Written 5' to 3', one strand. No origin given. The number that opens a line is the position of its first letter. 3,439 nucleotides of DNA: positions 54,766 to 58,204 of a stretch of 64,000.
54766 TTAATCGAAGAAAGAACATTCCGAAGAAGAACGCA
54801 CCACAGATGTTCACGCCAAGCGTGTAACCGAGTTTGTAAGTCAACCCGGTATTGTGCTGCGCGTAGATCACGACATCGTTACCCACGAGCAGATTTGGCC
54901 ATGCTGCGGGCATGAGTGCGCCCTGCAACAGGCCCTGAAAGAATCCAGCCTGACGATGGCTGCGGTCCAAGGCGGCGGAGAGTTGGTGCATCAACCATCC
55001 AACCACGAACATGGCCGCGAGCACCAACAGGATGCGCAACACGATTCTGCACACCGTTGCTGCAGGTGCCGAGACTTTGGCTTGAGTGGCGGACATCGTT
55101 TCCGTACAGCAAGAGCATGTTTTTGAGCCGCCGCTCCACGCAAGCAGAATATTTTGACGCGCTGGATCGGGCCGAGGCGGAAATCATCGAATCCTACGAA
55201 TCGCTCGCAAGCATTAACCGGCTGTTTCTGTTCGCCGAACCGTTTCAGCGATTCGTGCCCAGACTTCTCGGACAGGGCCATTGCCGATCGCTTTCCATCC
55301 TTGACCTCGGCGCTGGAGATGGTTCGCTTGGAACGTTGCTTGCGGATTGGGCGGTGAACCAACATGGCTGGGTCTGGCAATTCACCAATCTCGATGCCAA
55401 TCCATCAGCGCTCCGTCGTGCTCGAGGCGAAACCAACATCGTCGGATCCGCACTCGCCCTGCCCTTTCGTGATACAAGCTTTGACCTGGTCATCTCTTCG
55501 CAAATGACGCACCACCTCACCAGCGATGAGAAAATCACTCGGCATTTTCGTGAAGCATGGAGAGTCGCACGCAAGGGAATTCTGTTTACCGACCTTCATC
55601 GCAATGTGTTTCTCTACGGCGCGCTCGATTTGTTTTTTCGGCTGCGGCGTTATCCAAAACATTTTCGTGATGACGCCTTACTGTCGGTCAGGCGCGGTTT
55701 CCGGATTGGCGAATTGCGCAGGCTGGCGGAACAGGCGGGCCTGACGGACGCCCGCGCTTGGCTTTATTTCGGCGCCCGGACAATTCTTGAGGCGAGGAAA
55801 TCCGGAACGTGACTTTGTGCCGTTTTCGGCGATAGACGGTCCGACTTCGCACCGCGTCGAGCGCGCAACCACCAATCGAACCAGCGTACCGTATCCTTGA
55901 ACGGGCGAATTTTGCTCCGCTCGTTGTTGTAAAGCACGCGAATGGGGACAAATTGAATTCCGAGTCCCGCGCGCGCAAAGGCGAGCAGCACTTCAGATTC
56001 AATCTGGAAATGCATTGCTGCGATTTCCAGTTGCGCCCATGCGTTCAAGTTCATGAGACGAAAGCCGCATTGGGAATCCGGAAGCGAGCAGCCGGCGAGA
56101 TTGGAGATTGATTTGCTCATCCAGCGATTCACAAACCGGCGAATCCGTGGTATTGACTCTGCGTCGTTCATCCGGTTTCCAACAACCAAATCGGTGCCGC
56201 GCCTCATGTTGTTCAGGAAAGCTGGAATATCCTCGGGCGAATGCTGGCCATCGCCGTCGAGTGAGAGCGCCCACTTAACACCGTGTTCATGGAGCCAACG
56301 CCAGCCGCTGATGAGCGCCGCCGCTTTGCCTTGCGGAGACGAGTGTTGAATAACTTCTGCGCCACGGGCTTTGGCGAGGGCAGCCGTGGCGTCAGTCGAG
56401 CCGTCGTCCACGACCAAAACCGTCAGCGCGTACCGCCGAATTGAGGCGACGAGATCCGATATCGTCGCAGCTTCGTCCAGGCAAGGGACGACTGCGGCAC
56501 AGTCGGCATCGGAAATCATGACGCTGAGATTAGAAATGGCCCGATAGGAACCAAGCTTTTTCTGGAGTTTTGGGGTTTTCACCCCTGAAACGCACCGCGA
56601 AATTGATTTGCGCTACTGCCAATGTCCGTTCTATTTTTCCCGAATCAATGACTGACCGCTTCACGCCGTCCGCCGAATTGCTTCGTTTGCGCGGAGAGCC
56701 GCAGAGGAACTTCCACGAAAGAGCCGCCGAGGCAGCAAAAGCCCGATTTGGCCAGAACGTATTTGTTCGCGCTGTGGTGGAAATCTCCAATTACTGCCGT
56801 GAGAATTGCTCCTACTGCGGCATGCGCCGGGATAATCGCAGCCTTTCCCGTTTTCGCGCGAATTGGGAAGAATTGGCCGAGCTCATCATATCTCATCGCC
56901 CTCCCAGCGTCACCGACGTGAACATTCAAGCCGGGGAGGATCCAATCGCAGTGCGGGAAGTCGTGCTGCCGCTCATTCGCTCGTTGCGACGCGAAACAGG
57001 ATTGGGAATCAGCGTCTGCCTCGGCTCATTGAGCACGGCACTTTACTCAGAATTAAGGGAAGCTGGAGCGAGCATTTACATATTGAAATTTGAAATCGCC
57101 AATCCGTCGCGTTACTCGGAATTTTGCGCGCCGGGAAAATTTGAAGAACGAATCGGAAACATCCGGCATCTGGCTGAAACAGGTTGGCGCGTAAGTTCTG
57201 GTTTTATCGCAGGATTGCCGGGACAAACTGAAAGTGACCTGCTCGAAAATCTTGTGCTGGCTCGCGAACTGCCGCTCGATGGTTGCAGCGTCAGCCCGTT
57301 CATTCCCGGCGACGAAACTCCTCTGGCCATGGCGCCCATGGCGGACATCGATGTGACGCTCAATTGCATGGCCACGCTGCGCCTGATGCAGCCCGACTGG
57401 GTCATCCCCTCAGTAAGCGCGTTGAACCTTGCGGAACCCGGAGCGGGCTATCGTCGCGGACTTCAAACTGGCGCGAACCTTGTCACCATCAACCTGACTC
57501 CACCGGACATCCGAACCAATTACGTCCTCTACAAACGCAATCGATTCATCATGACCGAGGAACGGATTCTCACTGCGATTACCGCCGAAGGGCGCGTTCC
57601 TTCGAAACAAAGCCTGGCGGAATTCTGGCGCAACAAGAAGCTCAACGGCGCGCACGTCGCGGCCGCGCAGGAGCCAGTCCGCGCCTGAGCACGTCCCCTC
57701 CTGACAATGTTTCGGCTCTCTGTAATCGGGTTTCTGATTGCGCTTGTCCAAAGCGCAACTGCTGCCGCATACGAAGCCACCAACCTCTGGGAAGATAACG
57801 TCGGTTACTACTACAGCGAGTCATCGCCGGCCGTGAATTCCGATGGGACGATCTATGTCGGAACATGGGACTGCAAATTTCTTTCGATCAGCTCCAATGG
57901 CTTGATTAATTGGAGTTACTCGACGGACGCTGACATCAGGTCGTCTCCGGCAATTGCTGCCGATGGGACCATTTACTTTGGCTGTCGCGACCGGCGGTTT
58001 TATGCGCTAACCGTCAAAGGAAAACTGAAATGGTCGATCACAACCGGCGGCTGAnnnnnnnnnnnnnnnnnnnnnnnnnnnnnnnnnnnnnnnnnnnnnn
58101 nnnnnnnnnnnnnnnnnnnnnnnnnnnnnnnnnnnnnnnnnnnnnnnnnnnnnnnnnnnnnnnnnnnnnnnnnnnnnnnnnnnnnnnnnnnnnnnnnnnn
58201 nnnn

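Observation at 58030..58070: Abrupt mid-gene junction between PVC-like and Bradyrhizobium-like DNA (probable chimeric contig)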

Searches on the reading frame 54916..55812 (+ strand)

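Call 55: search_protein_families(library=pfam, proteins=[window:54916-55812:+], max_evalue=0.01)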
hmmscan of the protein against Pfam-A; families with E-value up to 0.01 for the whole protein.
window:54916-55812:+ (298 aa): 6 families
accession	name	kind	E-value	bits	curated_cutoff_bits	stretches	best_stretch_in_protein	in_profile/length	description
PF08241.18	Methyltransf_11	-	7.5e-14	52.6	21.2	1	129-221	1-90/95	Methyltransferase domain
PF13649.12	Methyltransf_25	-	3.8e-12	47.2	27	1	128-221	1-96/97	Methyltransferase domain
PF13847.12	Methyltransf_31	-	5.5e-10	39.5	27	1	126-226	5-110/145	Methyltransferase domain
PF13489.12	Methyltransf_23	-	7.3e-07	29.5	27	1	110-277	9-160/164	Methyltransferase domain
PF08242.18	Methyltransf_12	-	1.2e-05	26.4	30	1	129-217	1-91/98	Methyltransferase domain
PF13679.12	Methyltransf_32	-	0.0015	18.9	27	1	112-187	11-87/143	Methyltransferase domain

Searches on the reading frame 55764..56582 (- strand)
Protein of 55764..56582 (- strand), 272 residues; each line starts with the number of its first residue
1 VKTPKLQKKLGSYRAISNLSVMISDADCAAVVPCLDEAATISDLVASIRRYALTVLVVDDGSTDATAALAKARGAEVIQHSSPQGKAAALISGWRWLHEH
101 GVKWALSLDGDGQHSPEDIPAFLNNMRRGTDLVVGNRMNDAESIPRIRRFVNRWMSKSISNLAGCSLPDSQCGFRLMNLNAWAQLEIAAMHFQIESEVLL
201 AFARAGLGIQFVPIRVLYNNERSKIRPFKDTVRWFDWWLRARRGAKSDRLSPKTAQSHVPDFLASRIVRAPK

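Call 55: search_protein_families(library=pfam, proteins=[window:55764-56582:-], max_evalue=0.01)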
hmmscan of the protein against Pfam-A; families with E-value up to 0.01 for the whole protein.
window:55764-56582:- (272 aa): 3 families
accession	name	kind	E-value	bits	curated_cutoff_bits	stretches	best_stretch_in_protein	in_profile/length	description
PF00535.33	Glycos_transf_2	-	8.3e-21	75.1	23.3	1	31-178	3-160/168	Glycosyl transferase family 2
PF13704.12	Glyco_tranf_2_4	-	0.0057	17.6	27.5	0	36-111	2-81/98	Glycosyl transferase family 2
PF13641.12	Glyco_tranf_2_3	-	0.0065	17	27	0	27-126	2-111/230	Glycosyltransferase like family 2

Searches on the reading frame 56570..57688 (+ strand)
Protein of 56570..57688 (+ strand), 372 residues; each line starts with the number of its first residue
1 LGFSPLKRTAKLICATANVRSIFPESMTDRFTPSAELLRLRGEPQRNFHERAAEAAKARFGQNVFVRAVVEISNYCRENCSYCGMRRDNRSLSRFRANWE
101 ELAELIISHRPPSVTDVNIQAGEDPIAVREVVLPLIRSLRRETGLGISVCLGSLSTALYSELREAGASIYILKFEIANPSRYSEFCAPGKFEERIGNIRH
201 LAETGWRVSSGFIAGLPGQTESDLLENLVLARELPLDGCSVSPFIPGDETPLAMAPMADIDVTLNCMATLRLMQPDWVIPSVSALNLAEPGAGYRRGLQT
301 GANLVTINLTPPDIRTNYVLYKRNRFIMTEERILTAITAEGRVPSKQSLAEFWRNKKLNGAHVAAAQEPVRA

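Call 7: find_encoding_contigs(protein=window:56570-57688:+, flank=10000, max_places=10)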
Protein window:56570-57688:+ (372 aa): no gene with exactly this product is on record in the collection.

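Call 55: search_protein_families(library=pfam, proteins=[window:56570-57688:+], max_evalue=0.01)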
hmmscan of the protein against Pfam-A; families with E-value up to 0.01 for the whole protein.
window:56570-57688:+ (372 aa): 1 family
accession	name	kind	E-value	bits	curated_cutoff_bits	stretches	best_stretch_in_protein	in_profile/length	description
PF04055.27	Radical_SAM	-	6.4e-16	59.4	29.5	1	70-226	1-161/166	Radical SAM superfamily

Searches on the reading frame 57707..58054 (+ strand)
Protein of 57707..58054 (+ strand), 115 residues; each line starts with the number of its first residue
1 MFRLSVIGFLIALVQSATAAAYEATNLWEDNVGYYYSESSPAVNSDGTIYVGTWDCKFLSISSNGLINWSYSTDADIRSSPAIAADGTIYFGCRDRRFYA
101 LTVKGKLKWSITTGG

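Call 6: find_encoding_contigs(protein=window:57707-58054:+, flank=10000, max_places=10)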
Protein window:57707-58054:+ (115 aa): no gene with exactly this product is on record in the collection.

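Call 8: search_protein_families(library=pfam, proteins=[window:57707-58054:+], max_evalue=0.01)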
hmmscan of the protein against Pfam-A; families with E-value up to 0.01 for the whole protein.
window:57707-58054:+ (115 aa): 1 family
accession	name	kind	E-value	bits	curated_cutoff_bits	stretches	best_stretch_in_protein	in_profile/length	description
PF13570.13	Beta-prop_ACSF4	-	1.2e-12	48.3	133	1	38-115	52-133/329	Beta-alanine-activating enzyme, beta-propeller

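Call 11: find_homologous_proteins(query=window:57707-58051:+, max_evalue=0.00001)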
Query window:57707-58051:+ (115 aa): 5 proteins with E <= 0.00001 among 7 candidates.
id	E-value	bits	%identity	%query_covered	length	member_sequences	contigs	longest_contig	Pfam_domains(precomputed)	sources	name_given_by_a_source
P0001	9.7e-71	253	100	100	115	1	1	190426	PF13570.14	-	-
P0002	1.6e-25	107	50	100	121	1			PF13360.14,PF13570.14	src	-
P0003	9.3e-22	95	44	99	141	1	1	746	PF13360.14,PF13570.14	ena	-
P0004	2.8e-17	81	51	69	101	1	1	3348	PF13360.14,PF13570.14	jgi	-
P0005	6.0e-14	70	46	65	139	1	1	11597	PF13360.14,PF13570.14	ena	-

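Call 13: find_encoding_contigs(protein=P0005, flank=6000, max_places=4)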
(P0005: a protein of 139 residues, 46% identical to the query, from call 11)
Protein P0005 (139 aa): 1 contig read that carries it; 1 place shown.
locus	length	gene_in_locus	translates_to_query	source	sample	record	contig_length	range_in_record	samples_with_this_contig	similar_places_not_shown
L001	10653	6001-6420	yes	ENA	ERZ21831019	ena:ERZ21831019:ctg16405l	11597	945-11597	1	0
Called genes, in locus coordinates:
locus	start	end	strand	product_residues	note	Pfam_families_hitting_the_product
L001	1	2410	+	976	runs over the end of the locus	PF00801:PKD, PF18911:PKD_4, PF05345:He_PIG, PF17963:Big_9, PF05345:He_PIG, PF17963:Big_9, PF05345:He_PIG, PF17803:Cadherin_4, +10 more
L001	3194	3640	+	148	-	PF18911:PKD_4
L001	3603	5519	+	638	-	PF00801:PKD, PF18911:PKD_4, PF05048:NosD, PF13229:Beta_helix, PF13290:CHB_HEX_C_1, PF13287:Fn3_assoc, PF13570:Beta-prop_ACSF4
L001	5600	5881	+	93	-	-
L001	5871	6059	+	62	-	-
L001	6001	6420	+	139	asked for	PF13360:PQQ_2, PF13570:Beta-prop_ACSF4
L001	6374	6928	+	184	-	PF18911:PKD_4, PF00801:PKD, PF13290:CHB_HEX_C_1, PF13287:Fn3_assoc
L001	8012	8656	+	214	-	-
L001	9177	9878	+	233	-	PF13360:PQQ_2 (weak)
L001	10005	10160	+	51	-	-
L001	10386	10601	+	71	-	-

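Call 14: find_encoding_contigs(protein=P0004, flank=4000, max_places=4)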
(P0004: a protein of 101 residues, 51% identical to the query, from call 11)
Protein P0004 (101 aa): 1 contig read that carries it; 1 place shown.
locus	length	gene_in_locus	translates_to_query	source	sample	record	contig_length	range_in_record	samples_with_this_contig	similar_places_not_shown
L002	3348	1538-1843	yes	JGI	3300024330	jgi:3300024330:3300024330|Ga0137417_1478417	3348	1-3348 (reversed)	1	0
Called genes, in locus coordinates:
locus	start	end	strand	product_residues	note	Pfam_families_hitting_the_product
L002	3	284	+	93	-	?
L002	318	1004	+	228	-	PF01244:Peptidase_M19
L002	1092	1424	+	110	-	PF01244:Peptidase_M19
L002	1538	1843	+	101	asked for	PF13360:PQQ_2, PF13570:Beta-prop_ACSF4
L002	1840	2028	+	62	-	PF13570:Beta-prop_ACSF4 (weak)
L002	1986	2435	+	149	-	-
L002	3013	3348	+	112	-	?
